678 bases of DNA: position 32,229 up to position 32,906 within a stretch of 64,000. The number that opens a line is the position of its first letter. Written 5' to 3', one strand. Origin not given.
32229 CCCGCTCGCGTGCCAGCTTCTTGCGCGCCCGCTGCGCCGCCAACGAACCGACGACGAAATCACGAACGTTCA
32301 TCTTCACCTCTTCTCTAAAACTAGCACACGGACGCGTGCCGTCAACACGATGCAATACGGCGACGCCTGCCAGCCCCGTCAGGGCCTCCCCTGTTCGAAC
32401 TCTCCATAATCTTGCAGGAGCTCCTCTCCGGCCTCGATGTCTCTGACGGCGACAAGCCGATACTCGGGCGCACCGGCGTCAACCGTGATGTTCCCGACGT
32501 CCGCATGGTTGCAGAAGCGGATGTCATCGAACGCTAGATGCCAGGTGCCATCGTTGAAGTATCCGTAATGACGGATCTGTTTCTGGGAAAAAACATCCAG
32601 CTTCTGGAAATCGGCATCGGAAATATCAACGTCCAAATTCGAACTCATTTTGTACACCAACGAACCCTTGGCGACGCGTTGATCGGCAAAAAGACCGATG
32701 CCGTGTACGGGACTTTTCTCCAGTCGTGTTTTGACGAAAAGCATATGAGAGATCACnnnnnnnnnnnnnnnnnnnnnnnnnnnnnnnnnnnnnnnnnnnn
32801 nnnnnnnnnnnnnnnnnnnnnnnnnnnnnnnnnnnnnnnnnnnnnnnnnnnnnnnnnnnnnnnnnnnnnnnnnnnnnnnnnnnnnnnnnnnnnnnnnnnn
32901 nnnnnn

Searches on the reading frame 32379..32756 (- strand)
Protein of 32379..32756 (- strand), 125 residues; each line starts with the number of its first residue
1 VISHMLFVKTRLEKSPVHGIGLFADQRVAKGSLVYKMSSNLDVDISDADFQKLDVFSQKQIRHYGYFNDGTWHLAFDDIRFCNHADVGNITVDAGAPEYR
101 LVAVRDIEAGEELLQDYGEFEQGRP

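Call 3: search_protein_families(library=pfam, proteins=[window:32379-32756:-], max_evalue=0.01)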
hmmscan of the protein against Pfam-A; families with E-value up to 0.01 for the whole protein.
window:32379-32756:- (125 aa): 1 family
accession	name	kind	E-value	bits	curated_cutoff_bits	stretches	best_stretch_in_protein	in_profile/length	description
PF00856.33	SET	-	2e-11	44.7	22.4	1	19-118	1-105/105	SET domain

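Call 4: search_protein_families(library=ncbifam, proteins=[window:32379-32756:-], max_evalue=0.01)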
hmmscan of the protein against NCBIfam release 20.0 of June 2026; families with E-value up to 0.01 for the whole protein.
window:32379-32756:- (125 aa): 0 families

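Call 9: find_homologous_proteins(query=window:32379-32744:-, max_evalue=0.001)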
Query window:32379-32744:- (121 aa): 70 proteins with E <= 0.001 among 84 candidates.
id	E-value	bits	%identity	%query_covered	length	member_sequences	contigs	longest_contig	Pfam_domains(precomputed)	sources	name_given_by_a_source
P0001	8.8e-76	270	100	100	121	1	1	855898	PF00856.34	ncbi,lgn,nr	ncbi:SET domain-containing protein-lysine N-methyltransferase [Patescibacteria group bacterium]|nr:M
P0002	2.2e-53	198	74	100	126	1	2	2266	PF00856.34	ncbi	-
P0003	5.9e-50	187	70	99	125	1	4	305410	PF00856.34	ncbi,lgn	-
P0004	2.4e-49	185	71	99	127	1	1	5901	PF00856.34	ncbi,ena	-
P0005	2.4e-38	149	58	99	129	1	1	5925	PF00856.34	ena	-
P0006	2.1e-36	143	72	77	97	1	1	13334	PF00856.34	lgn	-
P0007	4.0e-31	126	52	93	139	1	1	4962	PF00856.34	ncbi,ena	-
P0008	1.8e-30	124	52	99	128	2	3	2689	PF00856.34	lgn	-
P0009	5.4e-30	122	50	97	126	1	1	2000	PF00856.34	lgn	-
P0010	1.4e-29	121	52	100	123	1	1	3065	PF00856.34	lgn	-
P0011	6.8e-29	119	48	99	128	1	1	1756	PF00856.34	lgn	-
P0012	7.3e-29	119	51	99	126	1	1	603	PF00856.34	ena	-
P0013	1.3e-28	118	50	97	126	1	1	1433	PF00856.34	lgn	-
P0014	2.9e-28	117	55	98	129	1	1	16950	PF00856.34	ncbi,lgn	-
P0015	9.4e-28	115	49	99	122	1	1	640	PF00856.34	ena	-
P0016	4.5e-27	113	49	99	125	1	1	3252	PF00856.34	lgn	-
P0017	7.3e-27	112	52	97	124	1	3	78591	PF00856.34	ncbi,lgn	-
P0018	1.3e-26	111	48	100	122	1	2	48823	PF00856.34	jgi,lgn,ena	-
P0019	1.9e-26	111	47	99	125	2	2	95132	PF00856.34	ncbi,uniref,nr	ncbi:SET domain-containing protein-lysine N-methyltransferase [Endozoicomonas arenosclerae]|uniref:S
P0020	2.0e-26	111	53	99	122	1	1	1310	PF00856.34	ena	-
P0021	6.9e-26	109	47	96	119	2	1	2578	PF00856.34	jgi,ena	-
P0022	2.3e-25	107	46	97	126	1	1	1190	PF00856.34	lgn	-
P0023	4.6e-25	106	49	99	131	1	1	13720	PF00856.34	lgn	-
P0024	1.0e-24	105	46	99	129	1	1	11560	PF00856.34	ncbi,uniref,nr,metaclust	ncbi:SET domain-containing protein-lysine N-methyltransferase [Endozoicomonas atrinae]|uniref:SET do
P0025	1.1e-24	105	48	96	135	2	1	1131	PF00856.34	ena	-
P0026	1.5e-24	105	47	96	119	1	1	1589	PF00856.34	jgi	-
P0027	1.7e-24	105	47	99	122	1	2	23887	PF00856.34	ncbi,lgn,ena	-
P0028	2.7e-24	104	48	99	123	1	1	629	PF00856.34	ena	-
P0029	4.2e-24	103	60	70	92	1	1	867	PF00856.34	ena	-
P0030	5.8e-24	103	47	99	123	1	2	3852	PF00856.34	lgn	-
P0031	9.5e-24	102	45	98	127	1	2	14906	PF00856.34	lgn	-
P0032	1.8e-23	101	47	99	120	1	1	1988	PF00856.34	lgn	-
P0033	4.6e-23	100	48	100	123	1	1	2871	PF00856.34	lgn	-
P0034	5.1e-23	100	46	100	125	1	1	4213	PF00856.34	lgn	-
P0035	3.3e-22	97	44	98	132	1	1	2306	PF00856.34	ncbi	-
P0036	6.5e-22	96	46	97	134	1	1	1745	PF00856.34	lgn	-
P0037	9.4e-22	96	49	95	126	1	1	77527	PF00856.34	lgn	-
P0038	1.1e-21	95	45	97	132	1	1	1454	PF00856.34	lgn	-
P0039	1.1e-21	95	45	98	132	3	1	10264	PF00856.34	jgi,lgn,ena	-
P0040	1.7e-21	95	42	98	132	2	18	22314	PF00856.34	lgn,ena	-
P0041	2.4e-21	94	44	99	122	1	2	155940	PF00856.34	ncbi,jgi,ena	ncbi:MAG: SET domain-containing protein [Patescibacteria group bacterium]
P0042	5.8e-19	87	39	97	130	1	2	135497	PF00856.34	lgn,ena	-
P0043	8.0e-19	86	43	97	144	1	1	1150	PF00856.34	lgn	-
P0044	1.7e-18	85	47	96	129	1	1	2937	PF00856.34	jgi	-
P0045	5.8e-18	83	43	97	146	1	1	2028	PF00856.34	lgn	-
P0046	2.9e-17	81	45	97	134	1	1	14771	PF00856.34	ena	-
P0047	9.1e-16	76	39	98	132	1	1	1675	PF00856.34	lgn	-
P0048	3.1e-15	75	39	97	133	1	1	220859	PF00856.34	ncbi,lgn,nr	ncbi:MAG: hypothetical protein JWN89_139 [Parcubacteria group bacterium]|nr:hypothetical protein [Pa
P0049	6.9e-14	70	38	97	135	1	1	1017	PF00856.34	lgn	-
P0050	9.7e-14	70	38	97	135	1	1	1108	PF00856.34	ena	-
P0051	1.2e-13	70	38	93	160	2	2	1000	PF00856.34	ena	-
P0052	2.6e-13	68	37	97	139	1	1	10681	PF00856.34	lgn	-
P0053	2.8e-13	68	38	96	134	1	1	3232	PF00856.34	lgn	-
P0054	5.4e-13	67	38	100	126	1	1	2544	PF00856.34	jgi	-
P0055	6.6e-13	67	40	97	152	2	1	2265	PF00856.34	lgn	-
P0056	7.3e-12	64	33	98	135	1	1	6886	PF00856.34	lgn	-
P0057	1.8e-11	62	33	98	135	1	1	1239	PF00856.34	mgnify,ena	mgnify:CR=1 FL=1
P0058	2.7e-11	62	38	98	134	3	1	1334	PF00856.34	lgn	-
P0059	7.6e-11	60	38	97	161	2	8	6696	PF00856.34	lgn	-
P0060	1.1e-10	60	34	97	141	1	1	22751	PF00856.34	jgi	-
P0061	1.1e-10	60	40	93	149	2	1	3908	PF00856.34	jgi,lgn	-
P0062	1.1e-10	60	41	93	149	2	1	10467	PF00856.34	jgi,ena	-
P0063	2.3e-10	59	34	98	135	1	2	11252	PF00856.34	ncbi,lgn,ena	ncbi:MAG: SET domain-containing protein [Patescibacteria group bacterium]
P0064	4.9e-10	58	35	97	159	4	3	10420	PF00856.34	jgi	jgi:uncharacterized protein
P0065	7.6e-10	57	30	98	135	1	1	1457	PF00856.34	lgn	-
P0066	1.3e-9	56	40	93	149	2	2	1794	PF00856.34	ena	-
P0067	2.5e-9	56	39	96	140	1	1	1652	PF00856.34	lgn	-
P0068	1.9e-7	49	32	96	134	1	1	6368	PF00856.34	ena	-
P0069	3.6e-5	42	31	97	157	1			PF00856.34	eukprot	eukprot:TRINITY_DN1005_c0_g1_i2.p1 TRINITY_DN1005_c0_g1~~TRINITY_DN1005_c0_g1_i2.p1 ORF type:complet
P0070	6.2e-4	38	45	44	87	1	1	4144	PF00856.34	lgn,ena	-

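Call 13: find_related_loci(query=A2, collection=genome_contigs, flank=6000)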
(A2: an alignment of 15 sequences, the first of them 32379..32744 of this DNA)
Query A2 (121 aa) in genome_contigs; peptide patterns used: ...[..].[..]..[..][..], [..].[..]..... (x = any residue, [..] = any of these).
167 stretches matched a pattern; 85 encode a relative of the query (tblastn E <= 1e-3); the best 80 are kept; 80 distinct loci.
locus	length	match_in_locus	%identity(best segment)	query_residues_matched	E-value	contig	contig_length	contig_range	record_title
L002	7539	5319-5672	50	1-120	7e-35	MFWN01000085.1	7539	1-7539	MAG: Candidatus Pacearchaeota archaeon RBG_13_36_9 RBG_13_scaffold_8132, whole genome shotgun sequence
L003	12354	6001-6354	53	1-120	8e-35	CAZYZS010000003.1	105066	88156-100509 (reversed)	MAG TPA_asm: Candidatus Woesearchaeota archaeon isolate binchicken_co234_229 genome assembly, contig: NODE_30_length_105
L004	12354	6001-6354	48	1-120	9e-34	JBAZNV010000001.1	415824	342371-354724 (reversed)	MAG: Candidatus Pacearchaeota archaeon isolate SO_2017_LW4_79 scaffold_53_c1_LW137-91_2017, whole genome shotgun sequenc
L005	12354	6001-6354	47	1-120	4e-33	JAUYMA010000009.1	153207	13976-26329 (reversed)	MAG: Nanoarchaeota archaeon isolate C24_metabat.bin.61 C24_k141_113497, whole genome shotgun sequence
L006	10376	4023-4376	47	1-120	1e-32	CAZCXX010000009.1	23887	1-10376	MAG TPA_asm: Candidatus Woesearchaeota archaeon isolate SRP178908_co1_358 genome assembly, contig: NODE_1307_length_2388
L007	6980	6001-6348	47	1-117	1e-32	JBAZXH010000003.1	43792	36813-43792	MAG: Candidatus Pacearchaeota archaeon isolate SO_2017_GW1_51 NODE_4146_length_43792_cov_4.987977_OW334_2017, whole geno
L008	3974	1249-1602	47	1-120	1e-32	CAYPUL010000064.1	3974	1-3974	MAG TPA_asm: Candidatus Woesearchaeota archaeon isolate SRP178908_co2_46 genome assembly, contig: NODE_19586_length_3974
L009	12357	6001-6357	47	1-117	1e-32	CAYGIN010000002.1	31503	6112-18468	MAG TPA_asm: uncultured Candidatus Saccharibacteria bacterium isolate ERP113451_co1_187 genome assembly, contig: NODE_15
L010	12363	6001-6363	47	1-120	2e-32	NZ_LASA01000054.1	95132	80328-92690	Endozoicomonas arenosclerae strain ab112 bacteriosponge_c5, whole genome shotgun sequence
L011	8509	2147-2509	46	1-120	6e-32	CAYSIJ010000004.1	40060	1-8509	MAG TPA_asm: uncultured Gammaproteobacteria bacterium isolate binchicken_co113_247 genome assembly, contig: NODE_1090_le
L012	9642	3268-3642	46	1-120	1e-31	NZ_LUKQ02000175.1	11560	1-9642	Endozoicomonas atrinae strain WP70 NODE_175, whole genome shotgun sequence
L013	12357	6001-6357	48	1-117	1e-31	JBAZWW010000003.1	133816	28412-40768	MAG: Patescibacteria group bacterium isolate SO_2017_GW1_41 NODE_944_length_133816_cov_1.749291_OW334_2017, whole genome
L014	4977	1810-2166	48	1-117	3e-31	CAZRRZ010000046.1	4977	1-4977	MAG TPA_asm: uncultured Candidatus Saccharibacteria bacterium isolate SRP286056_co2_115 genome assembly, contig: NODE_29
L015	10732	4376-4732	46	1-117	5e-31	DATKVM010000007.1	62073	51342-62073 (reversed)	MAG TPA_asm: Patescibacteria group bacterium isolate SMAG_U14133 k141_1115568, whole genome shotgun sequence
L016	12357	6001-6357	45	1-117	1e-30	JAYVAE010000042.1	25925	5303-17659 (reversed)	MAG: bacterium isolate GL22_UP_metabat_32 GL22_UP_metabat_32_41, whole genome shotgun sequence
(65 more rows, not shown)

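Call 18: search_protein_families(library=pfam, alignment_id=A3, max_evalue=0.001)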
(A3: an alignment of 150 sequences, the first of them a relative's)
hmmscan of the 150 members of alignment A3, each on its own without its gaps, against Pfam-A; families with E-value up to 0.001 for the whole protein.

A. member 1, L002:4073-4909:+ (278 aa): 0 families

B. families by the number of members that match (of 150 scanned): 168 families (the first 25 are shown)
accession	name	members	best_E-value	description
PF08241.18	Methyltransf_11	11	5.6e-18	Methyltransferase domain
PF13649.12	Methyltransf_25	10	8.1e-18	Methyltransferase domain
PF13847.12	Methyltransf_31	10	1.8e-14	Methyltransferase domain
PF08242.18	Methyltransf_12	10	1.1e-12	Methyltransferase domain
PF13489.12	Methyltransf_23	9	1.6e-15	Methyltransferase domain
PF01966.28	HD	5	8.6e-14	HD domain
PF05175.20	MTS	5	2.1e-12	Methyltransferase small domain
PF03575.23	Peptidase_S51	4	4e-32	Peptidase family S51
PF01209.24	Ubie_methyltran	4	1.5e-11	ubiE/COQ5 methyltransferase family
PF03848.20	TehB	4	2.2e-07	Tellurite resistance protein TehB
PF00300.27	His_Phos_1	3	5e-32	Histidine phosphatase superfamily (branch 1)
PF00293.34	NUDIX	3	1.1e-21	NUDIX domain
PF02463.25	SMC_N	2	1.8e-69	RecF/RecN/SMC N terminal domain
PF13023.12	HD_3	2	4.1e-39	HD domain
PF02592.20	Vut_1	2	1.9e-36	Putative vitamin uptake transporter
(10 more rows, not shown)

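Call 19: find_encoding_contigs(protein=P0003, flank=8000, max_places=4)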
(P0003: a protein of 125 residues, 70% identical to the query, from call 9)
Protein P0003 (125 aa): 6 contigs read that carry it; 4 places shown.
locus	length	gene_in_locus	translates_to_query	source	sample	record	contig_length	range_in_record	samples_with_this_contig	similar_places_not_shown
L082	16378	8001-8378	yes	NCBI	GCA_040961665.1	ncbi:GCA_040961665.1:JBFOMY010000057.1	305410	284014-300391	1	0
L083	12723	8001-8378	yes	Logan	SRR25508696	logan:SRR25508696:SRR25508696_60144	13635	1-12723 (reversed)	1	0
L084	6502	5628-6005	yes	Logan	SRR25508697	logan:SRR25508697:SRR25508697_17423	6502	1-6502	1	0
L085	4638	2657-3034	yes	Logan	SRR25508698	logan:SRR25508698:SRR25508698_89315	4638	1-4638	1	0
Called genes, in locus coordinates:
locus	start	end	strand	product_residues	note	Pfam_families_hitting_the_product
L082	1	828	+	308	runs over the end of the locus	-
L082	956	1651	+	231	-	PF00121:TIM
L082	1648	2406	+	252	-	PF04402:SIMPL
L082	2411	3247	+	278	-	PF01738:DLH (weak), PF00561:Abhydrolase_1, PF12146:Hydrolase_4, PF12697:Abhydrolase_6, PF00326:Peptidase_S9 (faint)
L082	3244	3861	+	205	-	PF04138:GtrA_DPMS_TM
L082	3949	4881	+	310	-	PF01565:FAD_binding_4, PF02873:MurB_C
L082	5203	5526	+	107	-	PF02482:Ribosomal_S30AE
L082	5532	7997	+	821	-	PF07517:SecA_DEAD, PF01043:SecA_PP_bind, PF21090:P-loop_SecA, PF07516:SecA_SW, PF02810:SEC-C (weak)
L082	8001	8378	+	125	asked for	PF00856:SET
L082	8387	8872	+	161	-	PF00293:NUDIX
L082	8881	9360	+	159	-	PF00293:NUDIX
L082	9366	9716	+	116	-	-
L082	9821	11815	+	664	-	PF02518:HATPase_c, PF00204:DNA_gyraseB, PF01751:Toprim, PF00986:DNA_gyraseB_C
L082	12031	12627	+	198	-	PF02357:NusG, PF00467:KOW (weak)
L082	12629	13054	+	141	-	PF03946:Ribosomal_L11_N, PF00298:Ribosomal_L11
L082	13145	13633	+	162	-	PF00383:dCMP_cyt_deam_1, PF14437:MafB19-deam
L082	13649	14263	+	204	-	PF02511:Thy1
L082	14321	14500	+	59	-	PF02223:Thymidylate_kin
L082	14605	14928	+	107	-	PF01712:dNK (weak), PF02223:Thymidylate_kin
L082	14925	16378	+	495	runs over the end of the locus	PF02934:GatB_N, PF02637:GatB_Yqey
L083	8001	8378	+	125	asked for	PF00856:SET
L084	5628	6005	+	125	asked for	PF00856:SET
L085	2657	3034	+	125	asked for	PF00856:SET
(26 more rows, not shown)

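Call 20: find_encoding_contigs(protein=P0004, flank=8000, max_places=3)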
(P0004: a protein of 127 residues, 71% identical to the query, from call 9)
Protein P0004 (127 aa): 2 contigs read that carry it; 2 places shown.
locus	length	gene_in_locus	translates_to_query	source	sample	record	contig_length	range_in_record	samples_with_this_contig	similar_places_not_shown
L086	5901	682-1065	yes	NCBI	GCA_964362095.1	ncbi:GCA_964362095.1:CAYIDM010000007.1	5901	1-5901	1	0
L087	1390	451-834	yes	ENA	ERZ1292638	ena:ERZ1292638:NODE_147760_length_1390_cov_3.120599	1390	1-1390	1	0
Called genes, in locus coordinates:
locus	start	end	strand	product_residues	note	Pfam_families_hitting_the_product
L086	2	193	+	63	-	?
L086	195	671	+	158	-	PF04073:tRNA_edit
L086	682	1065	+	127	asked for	PF00856:SET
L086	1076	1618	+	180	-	PF01931:NTPase_I-T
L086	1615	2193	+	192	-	PF13207:AAA_17, PF13238:AAA_18 (faint)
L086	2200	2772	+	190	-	PF06821:Ser_hydrolase, PF12697:Abhydrolase_6 (weak), PF10230:LIDHydrolase (faint)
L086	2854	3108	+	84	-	PF07866:DUF1653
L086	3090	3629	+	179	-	-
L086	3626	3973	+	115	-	-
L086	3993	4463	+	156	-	PF00293:NUDIX, PF14815:NUDIX_4 (weak)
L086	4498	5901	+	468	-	?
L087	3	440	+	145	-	?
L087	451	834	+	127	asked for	PF00856:SET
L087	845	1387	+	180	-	PF01931:NTPase_I-T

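Call 21: find_encoding_contigs(protein=P0005, flank=8000, max_places=3)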
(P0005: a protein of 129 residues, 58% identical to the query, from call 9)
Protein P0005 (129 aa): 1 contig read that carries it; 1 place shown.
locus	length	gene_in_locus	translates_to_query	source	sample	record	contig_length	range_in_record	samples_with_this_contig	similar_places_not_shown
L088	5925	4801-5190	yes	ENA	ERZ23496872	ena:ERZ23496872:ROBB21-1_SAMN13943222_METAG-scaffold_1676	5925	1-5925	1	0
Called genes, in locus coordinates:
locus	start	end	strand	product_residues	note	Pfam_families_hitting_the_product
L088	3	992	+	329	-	?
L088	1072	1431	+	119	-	-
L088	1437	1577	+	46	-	-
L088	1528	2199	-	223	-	PF13384:HTH_23 (weak)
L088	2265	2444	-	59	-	PF00471:Ribosomal_L33 (weak)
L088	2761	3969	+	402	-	PF06772:LtrA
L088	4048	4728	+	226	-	-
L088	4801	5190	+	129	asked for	PF00856:SET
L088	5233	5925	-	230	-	?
